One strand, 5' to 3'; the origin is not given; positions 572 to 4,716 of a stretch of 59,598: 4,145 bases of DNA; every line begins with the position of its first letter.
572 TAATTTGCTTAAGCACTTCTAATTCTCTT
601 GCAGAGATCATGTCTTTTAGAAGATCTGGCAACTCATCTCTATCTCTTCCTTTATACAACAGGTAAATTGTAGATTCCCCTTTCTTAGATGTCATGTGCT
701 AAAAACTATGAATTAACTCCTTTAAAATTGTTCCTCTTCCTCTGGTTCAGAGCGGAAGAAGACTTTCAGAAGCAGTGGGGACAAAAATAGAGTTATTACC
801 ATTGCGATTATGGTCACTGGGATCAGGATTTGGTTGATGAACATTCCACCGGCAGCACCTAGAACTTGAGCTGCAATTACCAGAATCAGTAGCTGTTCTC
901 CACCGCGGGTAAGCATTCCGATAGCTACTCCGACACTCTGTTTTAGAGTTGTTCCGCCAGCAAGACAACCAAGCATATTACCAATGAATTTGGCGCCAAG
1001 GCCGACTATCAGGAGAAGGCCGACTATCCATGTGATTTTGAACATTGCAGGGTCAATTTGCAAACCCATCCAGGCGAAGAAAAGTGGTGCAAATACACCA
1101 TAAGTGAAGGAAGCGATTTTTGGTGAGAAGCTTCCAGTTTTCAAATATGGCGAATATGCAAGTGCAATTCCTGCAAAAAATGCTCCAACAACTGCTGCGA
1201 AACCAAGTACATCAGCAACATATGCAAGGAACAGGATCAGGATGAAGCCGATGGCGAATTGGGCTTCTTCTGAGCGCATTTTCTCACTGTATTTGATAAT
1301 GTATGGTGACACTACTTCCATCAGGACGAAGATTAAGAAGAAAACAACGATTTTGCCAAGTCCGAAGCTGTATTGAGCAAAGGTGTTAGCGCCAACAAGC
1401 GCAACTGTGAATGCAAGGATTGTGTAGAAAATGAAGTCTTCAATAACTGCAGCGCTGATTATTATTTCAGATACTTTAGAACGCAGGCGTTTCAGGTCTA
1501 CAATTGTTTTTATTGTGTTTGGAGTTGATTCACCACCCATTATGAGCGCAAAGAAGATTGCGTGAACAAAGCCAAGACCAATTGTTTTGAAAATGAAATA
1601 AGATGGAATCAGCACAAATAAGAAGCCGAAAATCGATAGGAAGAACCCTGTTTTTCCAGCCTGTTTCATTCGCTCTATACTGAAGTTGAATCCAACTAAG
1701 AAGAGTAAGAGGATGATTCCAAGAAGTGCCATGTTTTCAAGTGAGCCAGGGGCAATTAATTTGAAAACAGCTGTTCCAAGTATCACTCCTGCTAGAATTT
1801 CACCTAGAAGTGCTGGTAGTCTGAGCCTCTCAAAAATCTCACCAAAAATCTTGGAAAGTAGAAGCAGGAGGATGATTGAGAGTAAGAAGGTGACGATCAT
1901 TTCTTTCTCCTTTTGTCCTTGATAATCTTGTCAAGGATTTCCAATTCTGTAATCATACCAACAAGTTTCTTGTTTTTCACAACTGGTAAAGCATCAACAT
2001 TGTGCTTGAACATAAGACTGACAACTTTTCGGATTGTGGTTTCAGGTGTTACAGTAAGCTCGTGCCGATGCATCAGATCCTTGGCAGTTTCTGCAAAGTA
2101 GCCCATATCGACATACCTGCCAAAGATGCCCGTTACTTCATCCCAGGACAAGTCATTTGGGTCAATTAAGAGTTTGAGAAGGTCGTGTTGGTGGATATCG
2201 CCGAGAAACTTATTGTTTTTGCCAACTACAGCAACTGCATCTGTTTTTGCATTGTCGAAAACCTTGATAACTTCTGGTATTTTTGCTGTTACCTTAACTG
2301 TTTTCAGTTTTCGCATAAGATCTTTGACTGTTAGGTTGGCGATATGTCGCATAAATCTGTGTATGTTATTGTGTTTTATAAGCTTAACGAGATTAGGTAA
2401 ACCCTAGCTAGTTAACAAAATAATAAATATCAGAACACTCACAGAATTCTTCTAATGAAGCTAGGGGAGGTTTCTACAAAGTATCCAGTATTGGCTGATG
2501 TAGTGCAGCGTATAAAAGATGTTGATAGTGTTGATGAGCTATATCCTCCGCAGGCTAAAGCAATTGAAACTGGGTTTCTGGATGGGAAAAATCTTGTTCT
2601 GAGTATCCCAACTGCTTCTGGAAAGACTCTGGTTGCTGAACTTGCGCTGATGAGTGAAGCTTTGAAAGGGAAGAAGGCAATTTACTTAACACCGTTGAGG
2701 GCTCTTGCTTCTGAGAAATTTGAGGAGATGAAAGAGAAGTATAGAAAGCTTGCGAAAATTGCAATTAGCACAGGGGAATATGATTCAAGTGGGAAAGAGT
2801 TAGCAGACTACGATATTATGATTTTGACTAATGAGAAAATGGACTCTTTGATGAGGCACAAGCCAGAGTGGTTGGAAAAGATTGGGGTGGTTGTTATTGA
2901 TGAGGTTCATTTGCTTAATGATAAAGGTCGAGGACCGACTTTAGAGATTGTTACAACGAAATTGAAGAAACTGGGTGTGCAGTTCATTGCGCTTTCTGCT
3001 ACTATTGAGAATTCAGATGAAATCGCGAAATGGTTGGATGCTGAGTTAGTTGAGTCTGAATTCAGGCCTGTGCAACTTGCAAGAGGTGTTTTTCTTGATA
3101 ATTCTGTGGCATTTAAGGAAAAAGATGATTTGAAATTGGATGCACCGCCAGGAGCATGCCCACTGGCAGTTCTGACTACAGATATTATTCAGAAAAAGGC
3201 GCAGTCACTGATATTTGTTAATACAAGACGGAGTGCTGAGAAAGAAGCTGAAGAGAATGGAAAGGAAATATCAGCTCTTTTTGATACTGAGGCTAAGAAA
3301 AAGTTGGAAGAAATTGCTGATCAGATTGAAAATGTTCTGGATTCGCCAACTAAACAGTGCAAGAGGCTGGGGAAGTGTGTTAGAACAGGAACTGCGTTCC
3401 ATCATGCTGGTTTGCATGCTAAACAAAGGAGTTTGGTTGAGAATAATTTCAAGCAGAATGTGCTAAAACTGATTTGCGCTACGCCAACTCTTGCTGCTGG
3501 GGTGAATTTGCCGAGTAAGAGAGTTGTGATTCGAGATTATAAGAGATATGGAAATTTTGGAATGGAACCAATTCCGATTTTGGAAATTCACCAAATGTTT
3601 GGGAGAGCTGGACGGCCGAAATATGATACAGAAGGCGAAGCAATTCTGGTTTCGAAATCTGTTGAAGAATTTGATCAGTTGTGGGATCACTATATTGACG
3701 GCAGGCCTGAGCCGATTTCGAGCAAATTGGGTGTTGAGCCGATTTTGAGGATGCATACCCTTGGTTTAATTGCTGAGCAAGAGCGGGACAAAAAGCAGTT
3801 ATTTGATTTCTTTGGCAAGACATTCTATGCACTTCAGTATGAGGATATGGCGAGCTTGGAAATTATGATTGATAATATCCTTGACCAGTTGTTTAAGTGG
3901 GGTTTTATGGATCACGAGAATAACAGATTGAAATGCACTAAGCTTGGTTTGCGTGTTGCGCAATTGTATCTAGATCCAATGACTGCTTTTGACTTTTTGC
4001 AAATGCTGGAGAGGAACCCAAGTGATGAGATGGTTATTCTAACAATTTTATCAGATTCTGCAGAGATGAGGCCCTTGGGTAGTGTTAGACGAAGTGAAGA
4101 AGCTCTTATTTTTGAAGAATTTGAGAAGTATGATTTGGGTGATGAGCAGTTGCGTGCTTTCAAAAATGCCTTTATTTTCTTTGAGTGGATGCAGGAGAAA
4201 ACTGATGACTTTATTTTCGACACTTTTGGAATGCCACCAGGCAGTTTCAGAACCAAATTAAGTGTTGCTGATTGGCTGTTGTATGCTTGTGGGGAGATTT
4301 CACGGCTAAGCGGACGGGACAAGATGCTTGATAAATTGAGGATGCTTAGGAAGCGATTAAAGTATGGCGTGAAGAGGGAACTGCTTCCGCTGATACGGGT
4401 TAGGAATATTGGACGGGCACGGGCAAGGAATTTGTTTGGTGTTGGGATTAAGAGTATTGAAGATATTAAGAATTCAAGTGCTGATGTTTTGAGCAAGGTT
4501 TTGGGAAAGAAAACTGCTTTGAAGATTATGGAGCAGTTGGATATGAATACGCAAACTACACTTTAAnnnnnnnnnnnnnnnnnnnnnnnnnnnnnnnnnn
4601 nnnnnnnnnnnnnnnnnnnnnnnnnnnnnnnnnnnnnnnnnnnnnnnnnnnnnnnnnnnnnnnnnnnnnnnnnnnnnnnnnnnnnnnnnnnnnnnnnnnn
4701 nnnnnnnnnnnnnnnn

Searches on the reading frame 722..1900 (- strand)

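Call 101: search_protein_families(library=pfam, proteins=[window:722-1900:-], max_evalue=0.0001)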
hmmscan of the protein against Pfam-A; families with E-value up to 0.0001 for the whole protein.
window:722-1900:- (392 aa): 1 family
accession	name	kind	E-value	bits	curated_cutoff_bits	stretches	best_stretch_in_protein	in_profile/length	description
PF00999.27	Na_H_Exchanger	-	2.9e-48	165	26.2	1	11-379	2-370/375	Sodium/hydrogen exchanger, transmembrane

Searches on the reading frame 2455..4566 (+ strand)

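Call 10: search_protein_families(library=pfam, proteins=[window:2455-4566:+], max_evalue=0.00001)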
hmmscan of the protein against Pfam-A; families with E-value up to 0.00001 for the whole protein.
window:2455-4566:+ (703 aa): 6 families
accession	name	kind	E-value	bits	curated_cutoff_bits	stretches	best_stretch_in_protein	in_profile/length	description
PF00270.35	DEAD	-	3.5e-31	108.6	26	1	31-187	2-164/167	DEAD/DEAH box helicase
PF21280.2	Helicase_dom4_arc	-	2.7e-18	66.5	27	1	545-638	32-125/125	Archaeal helicase, domain 4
PF04851.21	ResIII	-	1.6e-10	41.5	22.5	1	29-185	4-163/164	Type III restriction enzyme, res subunit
PF22527.2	DEXQc_Suv3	-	3.2e-10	40.2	27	1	52-162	21-113/154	DEXQ-box helicase domain of Suv3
PF14520.12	HHH_5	-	5.5e-10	40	27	1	645-695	3-55/57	Helix-hairpin-helix domain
PF00271.37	Helicase_C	-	1e-09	39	23.5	1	310-388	39-109/110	Helicase conserved C-terminal domain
